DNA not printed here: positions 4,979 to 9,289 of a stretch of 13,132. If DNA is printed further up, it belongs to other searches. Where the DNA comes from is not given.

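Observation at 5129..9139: Secreted 1337-aa chimera: beta-propeller + Ca-binding repeats + di-heme CCP/MauG-like core + unknown C-terminal domain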

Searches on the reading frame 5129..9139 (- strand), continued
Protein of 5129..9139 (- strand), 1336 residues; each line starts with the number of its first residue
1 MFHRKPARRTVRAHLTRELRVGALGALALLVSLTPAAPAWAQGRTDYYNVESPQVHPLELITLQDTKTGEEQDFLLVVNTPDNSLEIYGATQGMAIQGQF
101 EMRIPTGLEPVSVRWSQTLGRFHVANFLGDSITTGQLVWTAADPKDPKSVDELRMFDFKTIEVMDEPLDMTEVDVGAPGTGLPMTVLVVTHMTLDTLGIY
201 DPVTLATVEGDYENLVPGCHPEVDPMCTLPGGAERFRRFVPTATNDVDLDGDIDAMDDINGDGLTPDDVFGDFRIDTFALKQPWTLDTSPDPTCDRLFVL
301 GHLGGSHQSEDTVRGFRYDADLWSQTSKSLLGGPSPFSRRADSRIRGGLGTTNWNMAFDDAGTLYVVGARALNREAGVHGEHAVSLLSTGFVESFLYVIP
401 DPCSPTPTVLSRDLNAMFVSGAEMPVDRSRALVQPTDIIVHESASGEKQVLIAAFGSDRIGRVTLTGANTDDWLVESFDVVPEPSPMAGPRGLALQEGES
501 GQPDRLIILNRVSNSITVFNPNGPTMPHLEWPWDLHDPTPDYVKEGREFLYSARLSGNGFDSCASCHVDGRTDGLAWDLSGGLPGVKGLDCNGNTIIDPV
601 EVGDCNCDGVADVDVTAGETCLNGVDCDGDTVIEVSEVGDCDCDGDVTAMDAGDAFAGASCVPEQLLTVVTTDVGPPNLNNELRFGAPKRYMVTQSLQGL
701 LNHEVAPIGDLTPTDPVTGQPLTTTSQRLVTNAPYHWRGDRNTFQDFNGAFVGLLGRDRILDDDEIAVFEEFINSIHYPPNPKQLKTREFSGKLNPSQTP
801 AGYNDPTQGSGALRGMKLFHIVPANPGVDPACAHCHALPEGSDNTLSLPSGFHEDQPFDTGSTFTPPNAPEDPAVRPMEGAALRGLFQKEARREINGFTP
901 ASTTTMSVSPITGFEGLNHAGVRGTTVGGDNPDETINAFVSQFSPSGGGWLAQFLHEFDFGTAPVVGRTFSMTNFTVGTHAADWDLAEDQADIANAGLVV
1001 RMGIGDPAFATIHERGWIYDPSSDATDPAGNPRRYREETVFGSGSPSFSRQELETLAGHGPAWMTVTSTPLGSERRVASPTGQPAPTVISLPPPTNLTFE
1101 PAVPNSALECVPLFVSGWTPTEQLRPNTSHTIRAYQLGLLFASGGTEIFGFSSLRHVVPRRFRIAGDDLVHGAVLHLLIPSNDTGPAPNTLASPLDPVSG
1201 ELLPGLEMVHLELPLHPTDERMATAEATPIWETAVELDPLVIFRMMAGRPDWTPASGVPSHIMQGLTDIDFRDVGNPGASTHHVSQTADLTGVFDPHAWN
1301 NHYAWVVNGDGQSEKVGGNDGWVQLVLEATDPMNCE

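Call 48: search_protein_families(library=pfam, proteins=[L008:6534-9476:+, L018:9175-12498:-, L019:12187-14514:+, L001:13447-14067:+, L002:12299-12739:+], max_evalue=0.001)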
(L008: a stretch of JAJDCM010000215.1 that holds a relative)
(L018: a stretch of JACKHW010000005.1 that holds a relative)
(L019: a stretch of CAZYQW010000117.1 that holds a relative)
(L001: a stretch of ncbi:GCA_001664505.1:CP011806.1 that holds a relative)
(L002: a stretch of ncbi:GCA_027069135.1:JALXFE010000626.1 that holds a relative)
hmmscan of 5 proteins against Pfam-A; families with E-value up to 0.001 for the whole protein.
L008:6534-9476:+ (981 aa): 6 families
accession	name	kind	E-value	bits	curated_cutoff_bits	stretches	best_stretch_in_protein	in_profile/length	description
PF00069.31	Pkinase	-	1.8e-42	146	31.7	1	115-327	3-202/263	Protein kinase domain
PF07714.23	PK_Tyr_Ser-Thr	-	2.2e-25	89.9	23.1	1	116-325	4-208/258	Protein tyrosine and serine/threonine kinase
PF01636.29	APH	-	3.7e-06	27.3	23.2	0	233-266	168-202/239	Phosphotransferase enzyme family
PF03109.22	ABC1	-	9.1e-05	22.1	22.9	1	211-270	163-223/244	ABC1 atypical kinase-like domain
PF14531.12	Kinase-like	-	0.00015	21.6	25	1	204-364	135-287/289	Kinase-like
PF06293.20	Kdo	-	0.00022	21.2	21.3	1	150-266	51-174/207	Lipopolysaccharide kinase (Kdo/WaaP) family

L018:9175-12498:- (1108 aa): 32 families (the best 25 are shown)
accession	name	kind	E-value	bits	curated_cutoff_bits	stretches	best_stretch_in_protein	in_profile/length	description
PF25173.1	Beta-prop_WDR3_1st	-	9.2e-40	136.7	154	3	675-849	10-183/184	WDR3 first beta-propeller domain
PF25174.1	Beta-prop_THOC3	-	4.8e-36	124.6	305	2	593-777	78-255/272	THOC3 beta-propeller domain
PF00069.31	Pkinase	-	2e-32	113.1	31.7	2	96-255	1-149/263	Protein kinase domain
PF24814.1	WD40_Prp19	-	2e-23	83.3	320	2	620-795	109-278/281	Prp19 WD40 domain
PF24817.1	WD40_WDHD1_1st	-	3.4e-21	76.1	109.9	1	650-844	92-288/291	WDHD1 first WD40 domain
PF00400.38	WD40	-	5.1e-21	74.6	27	1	686-722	3-39/39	WD domain, G-beta repeat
PF24807.1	WD40_CDC20-Fz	-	4.3e-19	69.4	200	2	608-815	56-260/292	CDC20/Fizzy WD40 domain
PF23414.1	Beta-prop_EML_2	-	4.8e-19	69.2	90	2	833-986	10-160/266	Echinoderm microtubule-associated protein second beta-propeller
PF07714.23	PK_Tyr_Ser-Thr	-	5.3e-18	65.7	23.1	1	99-256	4-156/258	Protein tyrosine and serine/threonine kinase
PF25175.1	Beta-prop_WDR5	-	1e-17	64.8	250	2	646-774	54-175/296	WDR5 beta-propeller domain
PF23393.2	Beta-prop_WDR90_POC16_2nd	-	2.1e-15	57.2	60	1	834-938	7-112/291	WDR90/POC16, second beta-propeller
PF25172.1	Beta-prop_WDR3_2nd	-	4.8e-15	56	140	1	610-856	6-252/293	WDR3 second beta-propeller domain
PF24796.1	WDR55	-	5.7e-15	55.6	200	1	674-849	117-292/296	WDR55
PF25391.1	WD40_Gbeta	-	1.3e-13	51.1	150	1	624-849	41-254/340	G protein beta WD-40 repeat protein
PF25168.1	Beta-prop_WDR36-Utp21_2nd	-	5.2e-13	49.5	84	1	675-764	221-311/335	WDR36/Utp21 second beta-propeller domain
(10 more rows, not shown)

L019:12187-14514:+ (776 aa): 6 families
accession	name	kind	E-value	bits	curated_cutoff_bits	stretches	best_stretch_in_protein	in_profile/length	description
PF00069.31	Pkinase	-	1.9e-41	142.6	31.7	1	81-349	1-258/263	Protein kinase domain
PF07714.23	PK_Tyr_Ser-Thr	-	4e-31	108.7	23.1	1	83-345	3-251/258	Protein tyrosine and serine/threonine kinase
PF13424.12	TPR_12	-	1.3e-10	41.7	30.1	2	463-529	3-69/77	Tetratricopeptide repeat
PF06293.20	Kdo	-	2.9e-06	27.3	21.3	1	110-235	43-168/207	Lipopolysaccharide kinase (Kdo/WaaP) family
PF24885.1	TPR_NPHP3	-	0.00043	20.2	100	0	421-526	62-162/239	Nephrocystin-3 TPR domain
PF13374.12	TPR_10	-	0.00058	20.2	27.5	0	637-672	2-37/42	Tetratricopeptide repeat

L001:13447-14067:+ (206 aa): 2 families
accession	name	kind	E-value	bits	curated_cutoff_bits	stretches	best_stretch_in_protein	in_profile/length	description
PF13240.11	Zn_Ribbon_1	-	0.00025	21.2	25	1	75-95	1-21/23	zinc-ribbon domain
PF13248.11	Zn_ribbon_3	-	0.0009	19.1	27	0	75-97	4-26/26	zinc-ribbon domain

L002:12299-12739:+ (146 aa): 0 families

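Call 71: search_protein_families(library=pfam, proteins=[P0003, P0010, P0011, P0016, P0023, P0036, P0062, P0067, P0080], max_evalue=0.01)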
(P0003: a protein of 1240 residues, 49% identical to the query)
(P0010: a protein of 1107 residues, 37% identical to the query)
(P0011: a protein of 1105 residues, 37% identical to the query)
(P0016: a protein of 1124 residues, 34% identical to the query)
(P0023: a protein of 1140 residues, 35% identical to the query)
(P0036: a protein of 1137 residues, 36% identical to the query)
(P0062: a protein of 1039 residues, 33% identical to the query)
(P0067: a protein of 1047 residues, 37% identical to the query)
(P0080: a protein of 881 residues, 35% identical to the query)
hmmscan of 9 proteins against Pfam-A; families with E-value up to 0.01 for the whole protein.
P0003 (1240 aa): 1 family
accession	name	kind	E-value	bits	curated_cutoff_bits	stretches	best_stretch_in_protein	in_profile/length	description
PF03150.19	CCP_MauG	-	2.1e-05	25.6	25.6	1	569-593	7-33/149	Di-haem cytochrome c peroxidase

P0010 (1107 aa): 1 family
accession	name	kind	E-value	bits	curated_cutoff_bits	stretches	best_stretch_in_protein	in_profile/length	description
PF03150.19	CCP_MauG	-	4.1e-06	27.9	25.6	1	461-491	3-35/149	Di-haem cytochrome c peroxidase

P0011 (1105 aa): 1 family
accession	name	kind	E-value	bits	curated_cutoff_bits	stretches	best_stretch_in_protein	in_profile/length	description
PF03150.19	CCP_MauG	-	1.1e-06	29.8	25.6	1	467-501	7-43/149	Di-haem cytochrome c peroxidase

P0016 (1124 aa): 1 family
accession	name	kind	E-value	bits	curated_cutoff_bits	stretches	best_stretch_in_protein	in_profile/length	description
PF03150.19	CCP_MauG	-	1.5e-06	29.4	25.6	1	484-563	7-89/149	Di-haem cytochrome c peroxidase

P0023 (1140 aa): 1 family
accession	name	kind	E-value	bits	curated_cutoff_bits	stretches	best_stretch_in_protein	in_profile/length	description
PF03150.19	CCP_MauG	-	2.1e-06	28.9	25.6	1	487-512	6-31/149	Di-haem cytochrome c peroxidase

P0036 (1137 aa): 1 family
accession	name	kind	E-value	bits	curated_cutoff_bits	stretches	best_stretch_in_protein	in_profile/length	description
PF03150.19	CCP_MauG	-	1.6e-06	29.3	25.6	1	476-520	4-50/149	Di-haem cytochrome c peroxidase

P0062 (1039 aa): 1 family
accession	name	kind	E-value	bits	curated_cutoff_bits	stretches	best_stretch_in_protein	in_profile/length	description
PF03150.19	CCP_MauG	-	1.6e-08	35.8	25.6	1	431-455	5-29/149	Di-haem cytochrome c peroxidase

P0067 (1047 aa): 3 families
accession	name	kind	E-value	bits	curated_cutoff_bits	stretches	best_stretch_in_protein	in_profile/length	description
PF25174.1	Beta-prop_THOC3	-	3.7e-06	26.6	305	1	42-159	58-165/272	THOC3 beta-propeller domain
PF10282.15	Lactonase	-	1e-05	25.4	21.7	1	54-135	62-256/344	Lactonase, 7-bladed beta-propeller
PF03150.19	CCP_MauG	-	2.1e-05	25.6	25.6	1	424-449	5-30/149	Di-haem cytochrome c peroxidase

P0080 (881 aa): 6 families
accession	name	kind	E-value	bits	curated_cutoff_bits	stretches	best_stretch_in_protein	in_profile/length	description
PF10282.15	Lactonase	-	1.5e-10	41.3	21.7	1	87-185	201-316/344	Lactonase, 7-bladed beta-propeller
PF03150.19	CCP_MauG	-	1.5e-05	26.1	25.6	1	439-462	7-30/149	Di-haem cytochrome c peroxidase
PF21783.3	YNCE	-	7.7e-05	22.6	27.1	0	91-163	256-329/339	YNCE-like beta-propeller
PF22701.2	Mala_s_1-like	-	0.0015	18.8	27.5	0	230-287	103-158/195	Mal s 1 allergenic protein-like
PF01436.27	NHL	-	0.0038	17.6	20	0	120-144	3-28/28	NHL repeat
PF08450.18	SGL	-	0.0042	17.2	26.3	0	38-63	139-164/246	SMP-30/Gluconolactonase/LRE-like region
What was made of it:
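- On bCCP/MauG superfamily (Pfam PF03150 CCP_MauG): Homologues do pass: P0062 35.8, P0011 29.8, P0016 29.4 (call 71).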

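Call 81: list_cluster_members(proteins=[P0001, P0026])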
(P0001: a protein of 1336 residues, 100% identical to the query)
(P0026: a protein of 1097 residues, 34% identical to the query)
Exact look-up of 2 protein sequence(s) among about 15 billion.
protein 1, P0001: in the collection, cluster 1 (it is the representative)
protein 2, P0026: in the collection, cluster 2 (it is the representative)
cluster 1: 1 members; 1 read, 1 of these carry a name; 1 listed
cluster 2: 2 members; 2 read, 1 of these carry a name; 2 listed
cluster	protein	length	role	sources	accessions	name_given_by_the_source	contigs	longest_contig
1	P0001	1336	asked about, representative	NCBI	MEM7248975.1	MAG: hypothetical protein AAF533_26855 [Acidobacteriota bacterium]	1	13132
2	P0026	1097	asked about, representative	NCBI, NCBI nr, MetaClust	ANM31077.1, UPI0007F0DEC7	hypothetical protein ABI59_18100 [Acidobacteria bacterium Mor1] | status=active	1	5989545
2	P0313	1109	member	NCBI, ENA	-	-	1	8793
